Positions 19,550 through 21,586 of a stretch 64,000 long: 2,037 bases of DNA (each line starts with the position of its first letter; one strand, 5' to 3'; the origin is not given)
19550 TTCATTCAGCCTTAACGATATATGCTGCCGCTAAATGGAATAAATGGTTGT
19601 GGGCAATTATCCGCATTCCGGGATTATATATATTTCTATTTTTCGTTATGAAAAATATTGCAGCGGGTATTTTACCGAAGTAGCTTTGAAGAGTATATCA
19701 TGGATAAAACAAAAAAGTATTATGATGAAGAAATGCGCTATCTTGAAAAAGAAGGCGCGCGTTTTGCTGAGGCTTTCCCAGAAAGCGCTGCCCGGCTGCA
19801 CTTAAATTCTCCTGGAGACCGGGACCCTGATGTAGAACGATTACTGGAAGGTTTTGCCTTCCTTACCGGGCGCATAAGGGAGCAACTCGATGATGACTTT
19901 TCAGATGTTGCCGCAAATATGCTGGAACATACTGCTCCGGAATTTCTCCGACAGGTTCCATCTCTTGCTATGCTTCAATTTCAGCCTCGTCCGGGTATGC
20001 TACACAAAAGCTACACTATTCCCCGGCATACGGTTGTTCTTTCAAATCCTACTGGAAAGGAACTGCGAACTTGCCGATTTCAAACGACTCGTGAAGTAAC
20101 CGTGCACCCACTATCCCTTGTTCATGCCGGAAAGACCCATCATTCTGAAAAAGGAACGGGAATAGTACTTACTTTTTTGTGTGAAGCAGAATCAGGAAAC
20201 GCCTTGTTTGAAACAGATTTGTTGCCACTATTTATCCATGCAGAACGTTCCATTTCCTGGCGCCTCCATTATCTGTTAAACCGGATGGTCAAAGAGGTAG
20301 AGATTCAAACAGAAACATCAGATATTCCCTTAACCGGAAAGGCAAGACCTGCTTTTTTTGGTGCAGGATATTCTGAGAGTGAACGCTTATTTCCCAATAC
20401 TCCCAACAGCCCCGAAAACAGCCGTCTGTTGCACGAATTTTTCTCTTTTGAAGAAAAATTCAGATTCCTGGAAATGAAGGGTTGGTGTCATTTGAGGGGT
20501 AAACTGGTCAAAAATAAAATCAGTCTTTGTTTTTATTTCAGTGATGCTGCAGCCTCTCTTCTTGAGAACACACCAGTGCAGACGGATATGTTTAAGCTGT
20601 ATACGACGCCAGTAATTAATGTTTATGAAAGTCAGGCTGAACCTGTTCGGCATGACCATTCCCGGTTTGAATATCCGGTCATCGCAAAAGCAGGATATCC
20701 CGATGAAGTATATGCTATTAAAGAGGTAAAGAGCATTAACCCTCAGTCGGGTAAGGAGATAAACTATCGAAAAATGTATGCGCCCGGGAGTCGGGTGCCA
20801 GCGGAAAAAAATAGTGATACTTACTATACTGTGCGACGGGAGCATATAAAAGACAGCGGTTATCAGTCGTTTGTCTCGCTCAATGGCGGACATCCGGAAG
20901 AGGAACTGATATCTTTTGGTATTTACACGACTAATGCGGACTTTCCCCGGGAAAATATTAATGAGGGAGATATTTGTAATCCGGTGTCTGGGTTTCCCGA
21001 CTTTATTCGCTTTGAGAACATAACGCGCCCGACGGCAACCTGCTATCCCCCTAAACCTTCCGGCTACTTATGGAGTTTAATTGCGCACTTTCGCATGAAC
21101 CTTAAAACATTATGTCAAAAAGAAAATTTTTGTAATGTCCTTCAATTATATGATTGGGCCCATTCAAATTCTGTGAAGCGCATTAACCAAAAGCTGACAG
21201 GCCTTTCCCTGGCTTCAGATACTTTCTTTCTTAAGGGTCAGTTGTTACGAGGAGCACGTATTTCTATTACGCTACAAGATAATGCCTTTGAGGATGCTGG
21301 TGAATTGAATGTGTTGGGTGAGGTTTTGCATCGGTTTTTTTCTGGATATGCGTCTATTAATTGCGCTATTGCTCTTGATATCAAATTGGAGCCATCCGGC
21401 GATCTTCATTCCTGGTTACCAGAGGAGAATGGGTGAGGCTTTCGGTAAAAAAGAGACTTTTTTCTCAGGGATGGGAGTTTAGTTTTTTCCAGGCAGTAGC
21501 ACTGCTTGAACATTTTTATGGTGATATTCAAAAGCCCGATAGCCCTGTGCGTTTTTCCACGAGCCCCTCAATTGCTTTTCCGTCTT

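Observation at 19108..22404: Isolated, translationally coupled tssF-tssG (T6SS baseplate wedge) pair with no other T6SS gene in 64 kb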

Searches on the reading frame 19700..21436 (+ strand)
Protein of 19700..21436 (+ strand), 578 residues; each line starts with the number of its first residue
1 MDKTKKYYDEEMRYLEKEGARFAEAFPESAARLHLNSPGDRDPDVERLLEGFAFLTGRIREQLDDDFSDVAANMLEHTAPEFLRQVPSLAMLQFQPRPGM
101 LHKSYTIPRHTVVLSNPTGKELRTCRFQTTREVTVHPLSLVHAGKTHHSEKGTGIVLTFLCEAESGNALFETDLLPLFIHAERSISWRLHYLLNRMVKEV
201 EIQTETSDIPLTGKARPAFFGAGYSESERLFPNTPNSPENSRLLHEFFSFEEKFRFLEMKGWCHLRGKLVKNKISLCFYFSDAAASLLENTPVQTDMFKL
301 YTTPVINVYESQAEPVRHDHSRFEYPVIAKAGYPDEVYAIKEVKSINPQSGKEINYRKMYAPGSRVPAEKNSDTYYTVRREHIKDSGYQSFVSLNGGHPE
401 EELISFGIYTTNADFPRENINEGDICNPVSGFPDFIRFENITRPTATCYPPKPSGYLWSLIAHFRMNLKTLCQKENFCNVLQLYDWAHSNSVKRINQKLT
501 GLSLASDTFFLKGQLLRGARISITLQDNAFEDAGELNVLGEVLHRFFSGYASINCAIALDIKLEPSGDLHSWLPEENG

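Call 3: search_protein_families(library=pfam, proteins=[window:19700-21436:+], max_evalue=0.01)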
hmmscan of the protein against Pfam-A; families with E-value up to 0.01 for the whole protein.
window:19700-21436:+ (578 aa): 1 family
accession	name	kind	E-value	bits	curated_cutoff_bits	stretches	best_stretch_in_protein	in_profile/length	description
PF05947.17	T6SS_TssF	-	2.8e-122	409.8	25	1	2-574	3-603/608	Type VI secretion system, TssF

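Call 4: search_protein_families(library=ncbifam, proteins=[window:19700-21436:+], max_evalue=0.01)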
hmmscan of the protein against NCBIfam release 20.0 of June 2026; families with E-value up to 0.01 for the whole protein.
window:19700-21436:+ (578 aa): 2 families
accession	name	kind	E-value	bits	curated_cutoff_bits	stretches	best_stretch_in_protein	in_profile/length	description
TIGR03359.1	VI_chp_6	equivalog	8.9e-131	437.7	260.3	1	5-574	2-592/600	type VI secretion system baseplate subunit TssF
NF041246.1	T6SS_IglH_TssF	exception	5.9e-06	25.4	75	1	47-206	2-150/464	type VI secretion system baseplate subunit TssF/IglH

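Call 14: find_homologous_proteins(query=window:19700-21436:+, max_evalue=1e-10)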
Query window:19700-21436:+ (578 aa): 1166 proteins with E <= 1e-10 among 8000 candidates; the best 120 are listed.
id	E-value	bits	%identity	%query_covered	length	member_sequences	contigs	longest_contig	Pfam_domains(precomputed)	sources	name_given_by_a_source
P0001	0.0e+0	1348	100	100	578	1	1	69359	PF05947.18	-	-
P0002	4.5e-154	533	43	99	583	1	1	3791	PF05947.18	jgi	jgi:type VI secretion system protein ImpG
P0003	6.6e-140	486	42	100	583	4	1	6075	PF05947.18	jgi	-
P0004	8.1e-140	486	42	100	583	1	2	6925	PF05947.18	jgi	jgi:type VI secretion system protein ImpG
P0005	2.7e-137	477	42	100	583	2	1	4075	PF05947.18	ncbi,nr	ncbi:MAG TPA: type VI secretion system baseplate subunit TssF [Fibrobacteria bacterium]|nr:type VI s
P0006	9.2e-137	476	41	100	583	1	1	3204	PF05947.18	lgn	-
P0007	2.4e-136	474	41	100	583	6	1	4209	PF05947.18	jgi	jgi:type VI secretion system protein ImpG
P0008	1.4e-135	472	39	100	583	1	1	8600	PF05947.18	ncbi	ncbi:MAG: type VI secretion system baseplate subunit TssF [Fibrobacteria bacterium]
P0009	1.8e-135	471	41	100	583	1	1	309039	PF05947.18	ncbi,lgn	-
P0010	8.1e-135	469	40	100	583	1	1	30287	PF05947.18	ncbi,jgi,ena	-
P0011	8.2e-133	463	40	100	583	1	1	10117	PF05947.18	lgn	-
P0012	8.5e-133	463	40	100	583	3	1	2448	PF05947.18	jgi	jgi:type VI secretion system protein ImpG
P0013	8.7e-132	459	40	100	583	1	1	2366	PF05947.18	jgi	jgi:type VI secretion system protein ImpG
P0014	4.4e-128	447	38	100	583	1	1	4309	PF05947.18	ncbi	-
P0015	1.4e-127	445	39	100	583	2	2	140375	PF05947.18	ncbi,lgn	-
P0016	1.9e-126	442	39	100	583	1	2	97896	PF05947.18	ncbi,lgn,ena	-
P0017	3.7e-121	424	38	98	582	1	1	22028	PF05947.18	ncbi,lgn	-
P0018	1.9e-114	402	36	100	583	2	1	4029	PF05947.18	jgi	jgi:type VI secretion system protein ImpG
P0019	3.1e-113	398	34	99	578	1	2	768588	PF05947.18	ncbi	-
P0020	6.7e-94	334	34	99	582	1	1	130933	PF05947.18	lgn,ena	-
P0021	7.0e-94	334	34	98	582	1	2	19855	PF05947.18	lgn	-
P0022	2.5e-91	326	35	98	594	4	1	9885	PF05947.18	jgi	jgi:type VI secretion system protein ImpG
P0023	5.6e-91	325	32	99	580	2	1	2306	PF05947.18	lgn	-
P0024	6.1e-91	324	34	98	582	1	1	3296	PF05947.18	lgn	-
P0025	7.3e-91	324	35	98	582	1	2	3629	PF05947.18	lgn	-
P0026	2.8e-90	322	34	98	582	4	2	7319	PF05947.18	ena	-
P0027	3.3e-90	322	33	99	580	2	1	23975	PF05947.18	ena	-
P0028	3.9e-90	322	34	99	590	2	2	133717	PF05947.18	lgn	-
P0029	6.4e-90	321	35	99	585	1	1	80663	PF05947.18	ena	-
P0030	8.4e-90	321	32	98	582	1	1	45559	PF05947.18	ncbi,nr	ncbi:MAG: type VI secretion system baseplate subunit TssF [Chitinivibrionales bacterium]|nr:type VI 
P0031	1.0e-89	320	35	98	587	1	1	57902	PF05947.18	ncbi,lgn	-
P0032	1.6e-89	320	34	99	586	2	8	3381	PF05947.18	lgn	-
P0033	1.6e-89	320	33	98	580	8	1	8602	PF05947.18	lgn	-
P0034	2.5e-89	319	33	99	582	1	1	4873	PF05947.18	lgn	-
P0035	6.5e-89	318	33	98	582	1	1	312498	PF05947.18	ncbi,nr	ncbi:type VI secretion system protein ImpG/VasA [Chitinispirillum alkaliphilum]|nr:type VI secretion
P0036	1.5e-88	317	34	99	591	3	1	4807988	PF05947.18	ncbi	-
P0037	1.6e-88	316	32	99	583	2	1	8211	PF05947.18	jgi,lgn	jgi:type VI secretion system protein ImpG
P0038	1.7e-88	316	34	99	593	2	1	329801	PF05947.18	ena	-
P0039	2.5e-88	316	33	99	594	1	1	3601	PF05947.18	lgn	-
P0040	3.0e-88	316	33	98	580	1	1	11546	PF05947.18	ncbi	-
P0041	4.4e-88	315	33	98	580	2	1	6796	PF05947.18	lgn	-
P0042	1.1e-87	314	33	99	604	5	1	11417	PF05947.18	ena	-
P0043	1.1e-87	314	32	99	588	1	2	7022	PF05947.18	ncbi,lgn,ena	-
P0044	1.4e-87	313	34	99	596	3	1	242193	PF05947.18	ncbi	ncbi:MAG: type VI secretion system baseplate subunit TssF [Rhodothermales bacterium]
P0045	2.3e-87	313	34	98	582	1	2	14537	PF05947.18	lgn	-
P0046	3.8e-87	312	32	99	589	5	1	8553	PF05947.18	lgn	-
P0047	5.3e-87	311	32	99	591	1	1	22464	PF05947.18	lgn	-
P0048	1.1e-86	310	32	98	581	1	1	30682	PF05947.18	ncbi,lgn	-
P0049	1.1e-86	310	33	98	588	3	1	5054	PF05947.18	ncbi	ncbi:MAG TPA: type VI secretion system baseplate subunit TssF [Chitinivibrionales bacterium]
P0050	1.3e-86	310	34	99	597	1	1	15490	PF05947.18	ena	-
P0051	1.8e-86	310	34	99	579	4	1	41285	PF05947.18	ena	-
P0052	2.5e-86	309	33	99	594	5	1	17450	PF05947.18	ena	-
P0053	2.6e-86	309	33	99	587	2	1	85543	PF05947.18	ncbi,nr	ncbi:MAG: type VI secretion protein ImpG [Rhodothermaceae bacterium]|nr:MAG: type VI secretion prote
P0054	2.8e-86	309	34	98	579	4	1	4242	PF05947.18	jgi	jgi:type VI secretion system protein ImpG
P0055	5.1e-86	308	33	99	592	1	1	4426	PF05947.18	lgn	-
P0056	5.2e-86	308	32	98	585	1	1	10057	PF05947.18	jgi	jgi:type VI secretion system protein ImpG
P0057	8.3e-86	307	33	98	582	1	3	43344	PF05947.18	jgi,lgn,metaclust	metaclust:\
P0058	8.7e-85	304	34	99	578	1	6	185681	PF05947.18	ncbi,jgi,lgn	jgi:type VI secretion system protein ImpG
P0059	1.4e-84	303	33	99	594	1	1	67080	PF05947.18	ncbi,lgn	-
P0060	1.5e-84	303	33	98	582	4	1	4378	PF05947.18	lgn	-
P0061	1.5e-84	303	31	99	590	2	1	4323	PF05947.18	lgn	-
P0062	1.6e-84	303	32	99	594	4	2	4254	PF05947.18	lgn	-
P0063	3.9e-84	302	32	99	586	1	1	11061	PF05947.18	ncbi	-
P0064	4.4e-84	302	34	99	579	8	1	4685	PF05947.18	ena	-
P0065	4.6e-84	302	33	99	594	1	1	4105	PF05947.18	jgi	jgi:type VI secretion system protein ImpG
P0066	4.6e-84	302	32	98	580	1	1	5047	PF05947.18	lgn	-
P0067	5.0e-84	302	33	98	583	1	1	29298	PF05947.18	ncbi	-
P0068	5.2e-84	302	33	99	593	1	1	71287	PF05947.18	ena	-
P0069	7.6e-84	301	31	98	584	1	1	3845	PF05947.18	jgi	-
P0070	9.8e-84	301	30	99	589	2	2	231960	PF05947.18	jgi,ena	jgi:type VI secretion system protein ImpG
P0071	9.8e-84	301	32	99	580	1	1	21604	PF05947.18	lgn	-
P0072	1.1e-83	300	32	99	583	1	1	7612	PF05947.18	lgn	-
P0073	2.5e-83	299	30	99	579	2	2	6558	PF05947.18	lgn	-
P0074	4.0e-83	299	32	99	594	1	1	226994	PF05947.18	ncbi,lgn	-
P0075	8.9e-83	297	32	99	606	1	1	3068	PF05947.18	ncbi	-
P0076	1.1e-82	297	31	98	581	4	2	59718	PF05947.18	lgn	-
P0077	1.7e-82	297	33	99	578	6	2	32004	PF05947.18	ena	-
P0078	3.5e-82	296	32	99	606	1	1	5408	PF05947.18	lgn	-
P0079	5.1e-82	295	33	99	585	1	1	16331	PF05947.18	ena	-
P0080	1.0e-81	294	31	99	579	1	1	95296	PF05947.18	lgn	-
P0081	2.3e-81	293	32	99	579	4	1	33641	PF05947.18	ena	-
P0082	1.0e-80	291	33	99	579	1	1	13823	PF05947.18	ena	-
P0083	3.0e-80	289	33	99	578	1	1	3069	PF05947.18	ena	-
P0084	1.2e-79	287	31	99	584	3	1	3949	PF05947.18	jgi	jgi:type VI secretion system protein ImpG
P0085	1.5e-79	287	32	99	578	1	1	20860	PF05947.18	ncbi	-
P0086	2.0e-79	286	30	98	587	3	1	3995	PF05947.18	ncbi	-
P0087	3.0e-79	286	32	98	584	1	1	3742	PF05947.18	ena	-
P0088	1.3e-78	284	30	99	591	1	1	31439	PF05947.18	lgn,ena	-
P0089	2.9e-78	283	31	99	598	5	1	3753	PF05947.18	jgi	jgi:type VI secretion system protein ImpG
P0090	4.4e-78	282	31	97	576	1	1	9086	PF05947.18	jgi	-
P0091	6.8e-78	281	30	99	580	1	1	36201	PF05947.18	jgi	jgi:type VI secretion system protein ImpG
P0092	9.4e-78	281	32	99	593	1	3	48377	PF05947.18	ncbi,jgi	jgi:type VI secretion system protein ImpG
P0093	1.1e-77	281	29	99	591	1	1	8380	PF05947.18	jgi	jgi:type VI secretion system protein ImpG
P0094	7.8e-77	278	30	98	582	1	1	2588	PF05947.18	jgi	jgi:type VI secretion system protein ImpG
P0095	1.4e-76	277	31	98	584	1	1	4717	PF05947.18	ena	-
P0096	5.7e-76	275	31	99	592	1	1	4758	PF05947.18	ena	-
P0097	6.2e-76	275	32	99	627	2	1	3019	PF05947.18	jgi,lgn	-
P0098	4.2e-75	272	32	98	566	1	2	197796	PF05947.18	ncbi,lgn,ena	-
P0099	8.7e-75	271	31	98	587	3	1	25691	PF05947.18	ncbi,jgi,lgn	-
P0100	1.4e-74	270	31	99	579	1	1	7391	PF05947.18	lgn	-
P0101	1.6e-74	270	32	99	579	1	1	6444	PF05947.18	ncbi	-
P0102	2.1e-74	270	31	99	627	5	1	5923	PF05947.18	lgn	-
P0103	3.6e-74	269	31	98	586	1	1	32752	PF05947.18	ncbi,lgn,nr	ncbi:MAG: type VI secretion system baseplate subunit TssF [Acidobacteria bacterium]|nr:type VI secre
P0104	7.7e-74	268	31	98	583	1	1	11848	PF05947.18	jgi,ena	-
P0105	1.3e-73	267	30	99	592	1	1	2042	PF05947.18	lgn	-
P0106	1.4e-73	267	31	98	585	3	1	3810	PF05947.18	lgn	-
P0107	1.6e-73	267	31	99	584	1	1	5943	PF05947.18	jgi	-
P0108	2.0e-73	267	29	98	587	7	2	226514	PF05947.18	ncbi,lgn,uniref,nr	ncbi:type VI secretion system baseplate subunit TssF [Aquitalea magnusonii]|uniref:Type VI secretion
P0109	3.0e-73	266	32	98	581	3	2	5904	PF05947.18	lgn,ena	-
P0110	4.5e-73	265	32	98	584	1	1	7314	PF05947.18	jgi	jgi:type VI secretion system protein ImpG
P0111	6.2e-73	265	31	97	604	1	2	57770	PF05947.18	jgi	jgi:type VI secretion system protein ImpG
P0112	1.1e-72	264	30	99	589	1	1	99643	PF05947.18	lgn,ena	-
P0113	1.3e-72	264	30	99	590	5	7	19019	PF05947.18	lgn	-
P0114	1.3e-72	264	30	98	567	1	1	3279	PF05947.18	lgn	-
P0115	1.7e-72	264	30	99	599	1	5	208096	PF05947.18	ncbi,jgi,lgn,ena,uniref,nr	ncbi:type VI secretion system baseplate subunit TssF [Ralstonia flaminis]|jgi:type VI secretion syst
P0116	3.2e-72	263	31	99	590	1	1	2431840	PF05947.18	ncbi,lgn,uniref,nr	ncbi:type VI secretion system protein ImpG [Marinobacter antarcticus]|uniref:Type VI secretion syste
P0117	3.5e-72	262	31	98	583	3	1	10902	PF05947.18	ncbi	-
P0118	3.6e-72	262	31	99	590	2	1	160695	PF05947.18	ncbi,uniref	ncbi:type VI secretion system baseplate subunit TssF [Marinobacter sp.]|uniref:type VI secretion sys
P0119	3.7e-72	262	29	99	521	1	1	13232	PF05947.18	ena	-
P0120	4.2e-72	262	30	99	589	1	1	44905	PF05947.18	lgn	-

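Call 15: find_encoding_contigs(protein=P0009, flank=10000, max_places=2)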
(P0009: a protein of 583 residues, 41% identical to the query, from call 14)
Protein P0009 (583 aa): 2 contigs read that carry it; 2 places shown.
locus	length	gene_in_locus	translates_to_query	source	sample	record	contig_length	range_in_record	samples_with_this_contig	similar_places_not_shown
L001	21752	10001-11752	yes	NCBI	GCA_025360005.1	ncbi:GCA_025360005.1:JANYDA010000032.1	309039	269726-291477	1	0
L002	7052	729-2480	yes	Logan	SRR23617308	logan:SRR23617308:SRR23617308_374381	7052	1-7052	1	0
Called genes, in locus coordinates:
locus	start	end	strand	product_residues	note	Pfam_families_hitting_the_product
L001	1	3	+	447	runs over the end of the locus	PF05936:T6SS_VasE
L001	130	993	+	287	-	PF09850:DotU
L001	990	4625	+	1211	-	PF14331:IcmF-related_N, PF06761:IcmF-related, PF21070:IcmF_helical, PF06744:IcmF_C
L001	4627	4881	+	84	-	-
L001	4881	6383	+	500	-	PF06812:ImpA_N, PF16989:T6SS_VasJ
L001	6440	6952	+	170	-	PF05591:T6SS_VipA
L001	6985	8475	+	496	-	PF05943:VipB, PF18945:VipB_2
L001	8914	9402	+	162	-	PF05638:T6SS_HCP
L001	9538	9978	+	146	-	PF04965:GPW_gp25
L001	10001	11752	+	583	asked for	PF05947:T6SS_TssF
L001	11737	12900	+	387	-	PF06996:T6SS_TssG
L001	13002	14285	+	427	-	PF01547:SBP_bac_1, PF13416:SBP_bac_8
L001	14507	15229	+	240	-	PF00528:BPD_transp_1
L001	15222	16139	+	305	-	PF00528:BPD_transp_1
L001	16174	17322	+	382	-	PF00005:ABC_tran, PF13304:AAA_21 (faint), PF17912:OB_MalK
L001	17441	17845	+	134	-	PF00072:Response_reg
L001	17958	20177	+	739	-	PF08534:Redoxin, PF00578:AhpC-TSA, PF13905:Thioredoxin_8, PF19494:DUF6029 (weak)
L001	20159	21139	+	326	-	-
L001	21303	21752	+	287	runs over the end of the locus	PF00578:AhpC-TSA (weak), PF13860:FlgD_ig (weak)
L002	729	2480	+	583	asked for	PF05947:T6SS_TssF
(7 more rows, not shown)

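Call 16: find_encoding_contigs(protein=P0015, flank=10000, max_places=2)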
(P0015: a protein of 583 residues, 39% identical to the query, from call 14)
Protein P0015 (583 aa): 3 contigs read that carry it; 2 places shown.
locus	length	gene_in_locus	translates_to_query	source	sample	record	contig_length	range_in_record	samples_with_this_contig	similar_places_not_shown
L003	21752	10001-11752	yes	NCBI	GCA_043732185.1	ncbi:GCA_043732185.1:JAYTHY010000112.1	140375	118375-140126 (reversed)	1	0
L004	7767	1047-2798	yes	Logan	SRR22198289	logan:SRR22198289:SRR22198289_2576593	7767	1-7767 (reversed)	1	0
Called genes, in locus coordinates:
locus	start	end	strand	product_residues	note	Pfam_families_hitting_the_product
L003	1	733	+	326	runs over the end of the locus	?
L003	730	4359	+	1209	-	PF14331:IcmF-related_N, PF06761:IcmF-related, PF21070:IcmF_helical (weak), PF06744:IcmF_C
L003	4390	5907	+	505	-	PF06812:ImpA_N, PF16989:T6SS_VasJ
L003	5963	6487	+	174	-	PF05591:T6SS_VipA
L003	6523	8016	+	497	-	PF05943:VipB, PF18945:VipB_2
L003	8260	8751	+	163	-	PF05638:T6SS_HCP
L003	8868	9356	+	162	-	PF05638:T6SS_HCP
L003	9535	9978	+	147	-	PF04965:GPW_gp25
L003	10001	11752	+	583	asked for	PF05947:T6SS_TssF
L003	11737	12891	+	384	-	PF06996:T6SS_TssG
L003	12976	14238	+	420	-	PF01547:SBP_bac_1, PF13416:SBP_bac_8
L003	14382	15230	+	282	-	PF00528:BPD_transp_1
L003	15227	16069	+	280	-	PF00528:BPD_transp_1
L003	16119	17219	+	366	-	PF00005:ABC_tran, PF13304:AAA_21 (faint), PF17912:OB_MalK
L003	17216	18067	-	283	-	PF01764:Lipase_3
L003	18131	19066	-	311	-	PF00756:Esterase (weak), PF02230:Abhydrolase_2, PF12146:Hydrolase_4 (faint), PF01738:DLH (weak), PF00326:Peptidase_S9 (weak)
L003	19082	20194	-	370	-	PF00058:Ldl_recept_b (faint)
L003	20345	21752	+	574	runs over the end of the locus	PF07995:GSDH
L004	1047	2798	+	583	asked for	PF05947:T6SS_TssF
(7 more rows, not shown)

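Call 17: find_encoding_contigs(protein=P0019, flank=10000, max_places=2)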
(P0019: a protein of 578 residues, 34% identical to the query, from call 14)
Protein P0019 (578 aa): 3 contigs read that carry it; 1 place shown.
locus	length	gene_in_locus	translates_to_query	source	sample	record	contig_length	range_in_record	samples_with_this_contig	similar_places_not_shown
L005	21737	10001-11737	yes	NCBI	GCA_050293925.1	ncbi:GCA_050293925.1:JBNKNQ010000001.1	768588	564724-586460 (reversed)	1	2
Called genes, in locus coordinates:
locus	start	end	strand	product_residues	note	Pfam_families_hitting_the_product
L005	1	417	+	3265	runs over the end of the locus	-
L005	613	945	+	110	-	PF12840:HTH_20, PF01022:HTH_5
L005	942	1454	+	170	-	PF08327:AHSA1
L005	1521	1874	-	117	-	PF04241:DUF423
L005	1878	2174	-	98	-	PF07876:Dabb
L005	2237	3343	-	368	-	PF00933:Glyco_hydro_3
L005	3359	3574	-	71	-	PF04102:SlyX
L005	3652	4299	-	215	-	PF00929:RNase_T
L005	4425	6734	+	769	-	PF06812:ImpA_N, PF16989:T6SS_VasJ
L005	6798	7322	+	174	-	PF05591:T6SS_VipA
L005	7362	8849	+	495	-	PF05943:VipB, PF18945:VipB_2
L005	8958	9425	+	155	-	PF05638:T6SS_HCP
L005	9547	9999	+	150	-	PF04965:GPW_gp25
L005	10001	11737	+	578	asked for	PF05947:T6SS_TssF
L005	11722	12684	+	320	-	PF06996:T6SS_TssG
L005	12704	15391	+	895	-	PF02861:Clp_N, PF13191:AAA_16 (faint), PF00004:AAA, PF23569:NBD_SMAX1 (weak), PF17871:AAA_lid_9, PF07724:AAA_2, PF07728:AAA_5, PF10431:ClpB_D2-small, +2 more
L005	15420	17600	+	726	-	PF05954:Phage_GPD, PF04717:Phage_base_V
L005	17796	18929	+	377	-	PF04616:Glyco_hydro_43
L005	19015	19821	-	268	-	PF01545:Cation_efflux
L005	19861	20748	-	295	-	PF01149:Fapy_DNA_glyco, PF06831:H2TH, PF06827:zf-FPG_IleRS (weak)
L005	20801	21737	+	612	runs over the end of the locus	PF00561:Abhydrolase_1, PF07021:MetW, PF13489:Methyltransf_23 (weak), PF08241:Methyltransf_11, PF13649:Methyltransf_25 (weak), PF13847:Methyltransf_31 (weak)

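Call 18: find_encoding_contigs(protein=P0001, flank=10000, max_places=3)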
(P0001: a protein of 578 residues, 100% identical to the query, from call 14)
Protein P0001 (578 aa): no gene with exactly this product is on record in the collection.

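Call 25: find_homologous_proteins(query=L001:6985-8475:+, max_evalue=1e-50)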
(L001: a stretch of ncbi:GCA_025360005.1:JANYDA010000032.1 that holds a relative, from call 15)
Query L001:6985-8475:+ (496 aa): 7683 proteins with E <= 1e-50 among 8000 candidates; the best 120 are listed.
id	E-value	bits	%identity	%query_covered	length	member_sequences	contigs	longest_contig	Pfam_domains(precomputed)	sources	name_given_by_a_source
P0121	0.0e+0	1203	61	93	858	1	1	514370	PF18945.6,PF05943.18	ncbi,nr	ncbi:type VI secretion protein EvpB [Klebsiella pneumoniae]|nr:type VI secretion protein EvpB [Klebs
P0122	0.0e+0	1073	95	100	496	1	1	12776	PF18945.6,PF05943.18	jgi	jgi:type VI secretion system protein ImpC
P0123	0.0e+0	1062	93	100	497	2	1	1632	PF18945.6,PF05943.18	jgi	-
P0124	0.0e+0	1061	93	100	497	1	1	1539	PF18945.6,PF05943.18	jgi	-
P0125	0.0e+0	1057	93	100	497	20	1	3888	PF18945.6,PF05943.18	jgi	jgi:type VI secretion system protein ImpC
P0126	0.0e+0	1054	93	100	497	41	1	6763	PF18945.6,PF05943.18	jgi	jgi:type VI secretion system protein ImpC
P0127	0.0e+0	1040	94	97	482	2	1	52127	PF18945.6,PF05943.18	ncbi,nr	ncbi:MAG: type VI secretion system contractile sheath large subunit [Fibrobacterota bacterium]|nr:ty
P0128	0.0e+0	1027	89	100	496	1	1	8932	PF18945.6,PF05943.18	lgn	-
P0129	0.0e+0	1024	89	100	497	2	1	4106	PF18945.6,PF05943.18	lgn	-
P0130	0.0e+0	1022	88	100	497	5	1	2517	PF18945.6,PF05943.18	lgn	-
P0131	0.0e+0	1019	88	100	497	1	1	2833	PF18945.6,PF05943.18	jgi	jgi:type VI secretion system protein ImpC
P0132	0.0e+0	1014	88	100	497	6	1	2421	PF18945.6,PF05943.18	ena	-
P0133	1.4e-294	995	86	99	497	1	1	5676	PF18945.6,PF05943.18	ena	-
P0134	4.0e-289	977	85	100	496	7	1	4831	PF18945.6,PF05943.18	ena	-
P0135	2.7e-286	968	84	100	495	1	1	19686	PF18945.6,PF05943.18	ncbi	-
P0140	4.0e-250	849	73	100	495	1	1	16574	PF18945.6,PF05943.18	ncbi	-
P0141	9.8e-250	847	73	100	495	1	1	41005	PF18945.6,PF05943.18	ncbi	-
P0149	1.1e-234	798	70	98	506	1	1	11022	PF18945.6,PF05943.18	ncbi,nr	ncbi:MAG: type VI secretion system contractile sheath large subunit [Chitinispirillaceae bacterium]|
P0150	2.5e-234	796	69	98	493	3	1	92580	PF18945.6,PF05943.18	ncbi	ncbi:MAG: type VI secretion system contractile sheath large subunit [Fibrobacterales bacterium]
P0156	1.8e-233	794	69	100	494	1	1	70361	PF18945.6,PF05943.18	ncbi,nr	ncbi:MAG: type VI secretion system contractile sheath large subunit [Fibrobacteria bacterium]|nr:typ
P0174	2.3e-231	787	68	96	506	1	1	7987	PF18945.6,PF05943.18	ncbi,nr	ncbi:MAG: type VI secretion system contractile sheath large subunit [Chitinispirillaceae bacterium]|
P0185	6.7e-231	785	68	98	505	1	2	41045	PF18945.6,PF05943.18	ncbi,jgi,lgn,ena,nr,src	ncbi:MAG TPA: type VI secretion system contractile sheath large subunit [Chitinispirillaceae bacteri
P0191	1.7e-230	784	69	98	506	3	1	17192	PF18945.6,PF05943.18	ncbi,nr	ncbi:MAG: type VI secretion system contractile sheath large subunit [Chitinivibrionales bacterium]|n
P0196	2.4e-230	783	68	98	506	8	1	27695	PF18945.6,PF05943.18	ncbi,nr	ncbi:MAG: type VI secretion system contractile sheath large subunit [Chitinispirillaceae bacterium]|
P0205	8.9e-230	781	67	96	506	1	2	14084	PF18945.6,PF05943.18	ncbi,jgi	ncbi:MAG: type VI secretion system contractile sheath large subunit [Chitinispirillia bacterium]|jgi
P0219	5.9e-229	779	67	100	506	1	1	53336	PF18945.6,PF05943.18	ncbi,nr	ncbi:MAG: type VI secretion system contractile sheath large subunit [Chitinivibrionales bacterium]|n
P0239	8.6e-228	775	65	100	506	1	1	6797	PF18945.6,PF05943.18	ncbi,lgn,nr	ncbi:MAG: type VI secretion system contractile sheath large subunit [Chitinivibrionales bacterium]|n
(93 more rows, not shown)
